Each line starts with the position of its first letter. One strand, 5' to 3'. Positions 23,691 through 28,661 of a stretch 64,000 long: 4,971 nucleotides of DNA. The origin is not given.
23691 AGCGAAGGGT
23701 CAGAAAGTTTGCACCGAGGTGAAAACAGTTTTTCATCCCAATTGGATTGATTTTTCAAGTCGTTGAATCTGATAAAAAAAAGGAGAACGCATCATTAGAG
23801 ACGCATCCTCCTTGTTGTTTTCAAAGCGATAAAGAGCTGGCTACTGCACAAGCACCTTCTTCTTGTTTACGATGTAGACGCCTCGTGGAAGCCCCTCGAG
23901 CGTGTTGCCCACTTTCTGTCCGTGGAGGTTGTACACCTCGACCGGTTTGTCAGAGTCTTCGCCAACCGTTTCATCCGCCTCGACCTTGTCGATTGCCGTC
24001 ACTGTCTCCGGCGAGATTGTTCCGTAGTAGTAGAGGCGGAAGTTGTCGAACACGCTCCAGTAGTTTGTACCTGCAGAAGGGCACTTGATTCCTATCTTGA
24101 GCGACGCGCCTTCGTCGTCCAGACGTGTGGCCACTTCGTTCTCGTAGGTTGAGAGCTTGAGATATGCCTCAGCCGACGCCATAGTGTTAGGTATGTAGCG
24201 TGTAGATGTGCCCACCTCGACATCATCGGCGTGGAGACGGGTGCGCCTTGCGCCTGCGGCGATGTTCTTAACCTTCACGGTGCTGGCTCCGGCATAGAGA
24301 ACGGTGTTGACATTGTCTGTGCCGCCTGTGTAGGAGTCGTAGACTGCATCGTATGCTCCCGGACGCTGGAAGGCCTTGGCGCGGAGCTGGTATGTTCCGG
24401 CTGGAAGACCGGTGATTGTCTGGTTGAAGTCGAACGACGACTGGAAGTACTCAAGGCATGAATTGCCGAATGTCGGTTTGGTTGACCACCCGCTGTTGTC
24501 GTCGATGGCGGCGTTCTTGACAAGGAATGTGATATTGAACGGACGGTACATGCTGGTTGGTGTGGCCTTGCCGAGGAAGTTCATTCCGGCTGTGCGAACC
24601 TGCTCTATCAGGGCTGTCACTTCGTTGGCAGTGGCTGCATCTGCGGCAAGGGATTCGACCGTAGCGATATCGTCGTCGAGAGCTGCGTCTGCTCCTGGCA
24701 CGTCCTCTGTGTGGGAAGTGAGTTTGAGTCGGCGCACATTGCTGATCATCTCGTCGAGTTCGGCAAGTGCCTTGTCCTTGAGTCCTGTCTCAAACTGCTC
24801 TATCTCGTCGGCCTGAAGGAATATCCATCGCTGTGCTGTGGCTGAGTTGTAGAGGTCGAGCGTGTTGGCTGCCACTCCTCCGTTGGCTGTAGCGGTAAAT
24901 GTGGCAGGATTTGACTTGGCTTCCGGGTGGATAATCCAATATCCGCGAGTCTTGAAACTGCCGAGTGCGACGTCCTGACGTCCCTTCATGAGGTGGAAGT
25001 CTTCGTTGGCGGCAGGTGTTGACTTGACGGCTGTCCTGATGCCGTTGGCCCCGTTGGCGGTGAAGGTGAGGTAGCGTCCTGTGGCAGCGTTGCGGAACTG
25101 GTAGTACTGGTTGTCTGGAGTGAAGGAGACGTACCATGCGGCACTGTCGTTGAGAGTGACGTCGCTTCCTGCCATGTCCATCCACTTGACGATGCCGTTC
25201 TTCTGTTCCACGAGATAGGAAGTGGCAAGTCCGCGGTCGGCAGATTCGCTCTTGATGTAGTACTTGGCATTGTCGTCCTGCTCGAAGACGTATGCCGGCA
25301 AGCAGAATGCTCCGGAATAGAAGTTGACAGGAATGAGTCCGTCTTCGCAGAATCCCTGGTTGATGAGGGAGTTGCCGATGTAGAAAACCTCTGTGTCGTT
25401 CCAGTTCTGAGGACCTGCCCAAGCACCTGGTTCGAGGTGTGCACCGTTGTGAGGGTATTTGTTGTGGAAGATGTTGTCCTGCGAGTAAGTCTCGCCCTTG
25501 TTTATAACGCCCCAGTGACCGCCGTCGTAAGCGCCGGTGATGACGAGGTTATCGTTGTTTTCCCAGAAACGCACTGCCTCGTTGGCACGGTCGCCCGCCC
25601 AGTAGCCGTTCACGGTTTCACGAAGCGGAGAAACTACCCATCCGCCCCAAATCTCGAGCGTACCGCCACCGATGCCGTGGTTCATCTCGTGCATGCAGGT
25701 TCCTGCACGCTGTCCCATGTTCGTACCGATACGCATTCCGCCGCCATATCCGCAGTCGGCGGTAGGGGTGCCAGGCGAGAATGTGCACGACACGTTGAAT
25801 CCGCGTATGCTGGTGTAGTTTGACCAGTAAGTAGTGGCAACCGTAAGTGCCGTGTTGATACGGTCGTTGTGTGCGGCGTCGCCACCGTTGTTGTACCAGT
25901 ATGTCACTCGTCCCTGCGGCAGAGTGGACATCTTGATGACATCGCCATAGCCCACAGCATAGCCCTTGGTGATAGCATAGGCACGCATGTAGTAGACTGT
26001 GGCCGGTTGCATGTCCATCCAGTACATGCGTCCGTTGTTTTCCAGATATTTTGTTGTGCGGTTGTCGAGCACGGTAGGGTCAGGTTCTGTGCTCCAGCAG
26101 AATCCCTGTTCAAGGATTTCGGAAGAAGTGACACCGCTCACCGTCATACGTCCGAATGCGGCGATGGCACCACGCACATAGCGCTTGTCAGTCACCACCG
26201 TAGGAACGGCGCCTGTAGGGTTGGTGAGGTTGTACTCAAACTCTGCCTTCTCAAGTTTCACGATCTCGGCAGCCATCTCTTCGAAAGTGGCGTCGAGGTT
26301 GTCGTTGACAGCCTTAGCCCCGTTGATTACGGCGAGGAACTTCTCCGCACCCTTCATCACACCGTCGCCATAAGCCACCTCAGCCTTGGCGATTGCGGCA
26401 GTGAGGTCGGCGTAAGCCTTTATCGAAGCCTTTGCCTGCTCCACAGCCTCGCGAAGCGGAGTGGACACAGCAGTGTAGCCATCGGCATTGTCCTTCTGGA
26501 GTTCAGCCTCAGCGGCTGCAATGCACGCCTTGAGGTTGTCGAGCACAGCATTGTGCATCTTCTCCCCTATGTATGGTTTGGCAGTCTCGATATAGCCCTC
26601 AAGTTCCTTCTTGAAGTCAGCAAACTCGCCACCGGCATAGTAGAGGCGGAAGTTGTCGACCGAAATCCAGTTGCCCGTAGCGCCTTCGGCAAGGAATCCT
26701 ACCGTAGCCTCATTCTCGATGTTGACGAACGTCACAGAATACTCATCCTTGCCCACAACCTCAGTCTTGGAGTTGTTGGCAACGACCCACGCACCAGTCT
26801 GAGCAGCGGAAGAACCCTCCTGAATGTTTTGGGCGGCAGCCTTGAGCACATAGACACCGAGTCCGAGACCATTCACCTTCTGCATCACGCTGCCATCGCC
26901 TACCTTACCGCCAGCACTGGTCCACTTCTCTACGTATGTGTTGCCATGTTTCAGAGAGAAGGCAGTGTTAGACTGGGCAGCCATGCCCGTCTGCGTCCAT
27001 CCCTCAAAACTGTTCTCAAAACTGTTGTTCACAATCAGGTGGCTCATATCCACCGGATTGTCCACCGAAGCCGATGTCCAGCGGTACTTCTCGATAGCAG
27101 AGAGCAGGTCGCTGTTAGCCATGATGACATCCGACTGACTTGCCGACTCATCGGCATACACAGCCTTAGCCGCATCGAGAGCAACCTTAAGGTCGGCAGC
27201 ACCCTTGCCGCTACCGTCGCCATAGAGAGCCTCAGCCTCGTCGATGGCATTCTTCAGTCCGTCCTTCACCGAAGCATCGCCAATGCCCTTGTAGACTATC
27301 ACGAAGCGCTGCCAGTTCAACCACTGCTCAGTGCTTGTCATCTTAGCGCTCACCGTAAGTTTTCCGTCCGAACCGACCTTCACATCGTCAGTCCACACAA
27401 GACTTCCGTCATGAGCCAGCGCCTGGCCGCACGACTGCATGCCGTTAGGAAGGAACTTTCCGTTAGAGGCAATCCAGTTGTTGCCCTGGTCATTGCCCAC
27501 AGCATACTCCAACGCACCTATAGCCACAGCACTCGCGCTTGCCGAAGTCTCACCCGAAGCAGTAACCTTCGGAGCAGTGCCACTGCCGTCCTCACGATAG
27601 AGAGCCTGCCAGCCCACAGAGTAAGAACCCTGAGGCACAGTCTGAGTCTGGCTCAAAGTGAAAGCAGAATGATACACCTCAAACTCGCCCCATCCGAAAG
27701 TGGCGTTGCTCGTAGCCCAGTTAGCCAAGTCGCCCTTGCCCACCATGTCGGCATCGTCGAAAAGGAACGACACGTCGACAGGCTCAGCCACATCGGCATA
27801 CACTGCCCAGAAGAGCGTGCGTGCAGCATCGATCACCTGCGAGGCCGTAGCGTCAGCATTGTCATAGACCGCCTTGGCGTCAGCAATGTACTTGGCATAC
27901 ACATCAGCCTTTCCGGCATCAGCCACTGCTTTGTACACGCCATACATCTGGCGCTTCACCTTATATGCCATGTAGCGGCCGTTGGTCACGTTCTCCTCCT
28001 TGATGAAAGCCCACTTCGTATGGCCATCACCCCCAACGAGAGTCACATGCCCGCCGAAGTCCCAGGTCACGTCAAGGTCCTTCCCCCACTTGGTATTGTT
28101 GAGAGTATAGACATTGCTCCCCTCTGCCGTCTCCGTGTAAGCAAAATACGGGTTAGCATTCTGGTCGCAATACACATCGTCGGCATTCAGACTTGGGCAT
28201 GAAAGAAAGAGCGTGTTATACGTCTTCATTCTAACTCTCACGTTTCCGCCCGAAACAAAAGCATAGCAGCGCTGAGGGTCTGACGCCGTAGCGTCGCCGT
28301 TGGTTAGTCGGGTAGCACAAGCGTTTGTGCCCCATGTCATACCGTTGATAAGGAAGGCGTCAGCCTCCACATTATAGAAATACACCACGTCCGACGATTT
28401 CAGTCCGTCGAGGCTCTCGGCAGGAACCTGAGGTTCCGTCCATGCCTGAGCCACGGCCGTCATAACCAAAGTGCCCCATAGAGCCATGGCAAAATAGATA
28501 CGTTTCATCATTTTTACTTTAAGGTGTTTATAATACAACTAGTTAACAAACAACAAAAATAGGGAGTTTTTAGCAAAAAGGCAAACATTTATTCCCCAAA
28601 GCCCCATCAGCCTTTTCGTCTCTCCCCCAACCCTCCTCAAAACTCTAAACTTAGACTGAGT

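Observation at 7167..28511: Three giant paralogs share one N-terminal scaffold but carry different catalytic heads (glycosidase vs metallopeptidase)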

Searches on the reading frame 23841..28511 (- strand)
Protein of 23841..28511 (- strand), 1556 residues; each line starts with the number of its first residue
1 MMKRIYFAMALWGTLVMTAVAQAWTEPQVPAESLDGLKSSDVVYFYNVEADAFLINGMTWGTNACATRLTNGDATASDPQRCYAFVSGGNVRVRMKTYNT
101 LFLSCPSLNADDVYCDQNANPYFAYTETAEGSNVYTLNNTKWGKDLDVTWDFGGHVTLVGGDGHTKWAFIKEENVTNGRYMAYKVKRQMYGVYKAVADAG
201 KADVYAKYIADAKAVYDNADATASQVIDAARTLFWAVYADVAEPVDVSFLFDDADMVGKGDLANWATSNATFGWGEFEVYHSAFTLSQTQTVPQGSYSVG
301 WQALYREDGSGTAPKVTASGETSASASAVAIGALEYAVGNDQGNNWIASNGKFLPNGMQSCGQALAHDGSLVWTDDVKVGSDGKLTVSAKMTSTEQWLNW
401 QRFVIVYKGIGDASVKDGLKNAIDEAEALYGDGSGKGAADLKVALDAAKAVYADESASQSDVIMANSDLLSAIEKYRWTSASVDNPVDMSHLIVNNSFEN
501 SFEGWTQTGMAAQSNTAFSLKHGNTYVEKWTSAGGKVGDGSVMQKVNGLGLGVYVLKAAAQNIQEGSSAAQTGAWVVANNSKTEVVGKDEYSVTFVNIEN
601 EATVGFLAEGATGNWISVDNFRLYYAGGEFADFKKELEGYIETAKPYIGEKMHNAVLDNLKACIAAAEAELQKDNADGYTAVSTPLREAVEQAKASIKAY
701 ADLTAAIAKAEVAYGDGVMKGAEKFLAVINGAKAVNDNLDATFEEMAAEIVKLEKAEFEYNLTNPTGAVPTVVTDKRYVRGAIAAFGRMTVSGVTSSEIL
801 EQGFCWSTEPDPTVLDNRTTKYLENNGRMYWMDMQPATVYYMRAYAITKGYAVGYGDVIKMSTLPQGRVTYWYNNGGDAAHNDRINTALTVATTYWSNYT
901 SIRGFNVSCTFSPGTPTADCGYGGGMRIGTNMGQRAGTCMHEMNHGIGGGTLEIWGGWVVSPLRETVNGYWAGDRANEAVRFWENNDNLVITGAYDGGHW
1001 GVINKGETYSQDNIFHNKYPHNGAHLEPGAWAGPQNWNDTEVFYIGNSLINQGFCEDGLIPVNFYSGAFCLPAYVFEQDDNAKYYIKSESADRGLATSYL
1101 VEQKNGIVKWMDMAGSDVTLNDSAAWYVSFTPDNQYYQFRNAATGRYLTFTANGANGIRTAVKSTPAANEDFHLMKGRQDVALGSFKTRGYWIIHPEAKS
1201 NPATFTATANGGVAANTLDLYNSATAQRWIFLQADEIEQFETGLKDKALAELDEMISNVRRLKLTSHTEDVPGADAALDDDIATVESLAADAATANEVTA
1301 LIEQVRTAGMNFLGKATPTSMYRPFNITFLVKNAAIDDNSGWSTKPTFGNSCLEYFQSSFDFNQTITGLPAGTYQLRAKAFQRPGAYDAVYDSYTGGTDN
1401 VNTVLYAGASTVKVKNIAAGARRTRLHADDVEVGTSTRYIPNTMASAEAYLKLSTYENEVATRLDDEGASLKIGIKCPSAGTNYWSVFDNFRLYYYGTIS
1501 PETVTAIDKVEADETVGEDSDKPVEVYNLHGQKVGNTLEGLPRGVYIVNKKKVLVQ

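Call 6: search_protein_families(library=pfam, proteins=[window:23841-28511:-], max_evalue=0.01)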
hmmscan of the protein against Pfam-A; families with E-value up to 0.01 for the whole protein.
window:23841-28511:- (1556 aa): 1 family
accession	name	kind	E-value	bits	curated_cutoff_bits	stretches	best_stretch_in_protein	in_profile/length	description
PF14200.12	RicinB_lectin_2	-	0.0023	19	25.6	0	1124-1170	3-50/89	Ricin-type beta-trefoil lectin domain-like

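Call 7: search_protein_families(library=ncbifam, proteins=[window:23841-28511:-], max_evalue=0.01)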
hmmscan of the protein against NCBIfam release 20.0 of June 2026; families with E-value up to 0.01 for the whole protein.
window:23841-28511:- (1556 aa): 0 families

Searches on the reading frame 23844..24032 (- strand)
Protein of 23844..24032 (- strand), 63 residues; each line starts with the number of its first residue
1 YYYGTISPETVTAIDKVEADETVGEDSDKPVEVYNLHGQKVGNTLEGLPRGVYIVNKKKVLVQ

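Call 45: search_protein_families(library=ncbifam, proteins=[window:23844-24032:-], max_evalue=10)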
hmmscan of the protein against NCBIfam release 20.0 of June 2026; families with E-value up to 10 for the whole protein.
seq(63 aa): 1 family
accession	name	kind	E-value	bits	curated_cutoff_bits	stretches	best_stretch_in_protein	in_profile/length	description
TIGR04183.1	Por_Secre_tail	domain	0.0043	17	23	1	24-56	16-57/72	T9SS type A sorting domain-containing protein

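Call 46: search_protein_families(library=pfam, proteins=[window:23844-24032:-], max_evalue=1)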
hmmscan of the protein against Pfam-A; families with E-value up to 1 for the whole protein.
seq(63 aa): 1 family
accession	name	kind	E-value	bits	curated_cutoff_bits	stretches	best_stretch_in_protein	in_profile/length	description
PF18962.6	Por_Secre_tail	-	0.032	14.9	27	1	25-56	18-61/75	Secretion system C-terminal sorting domain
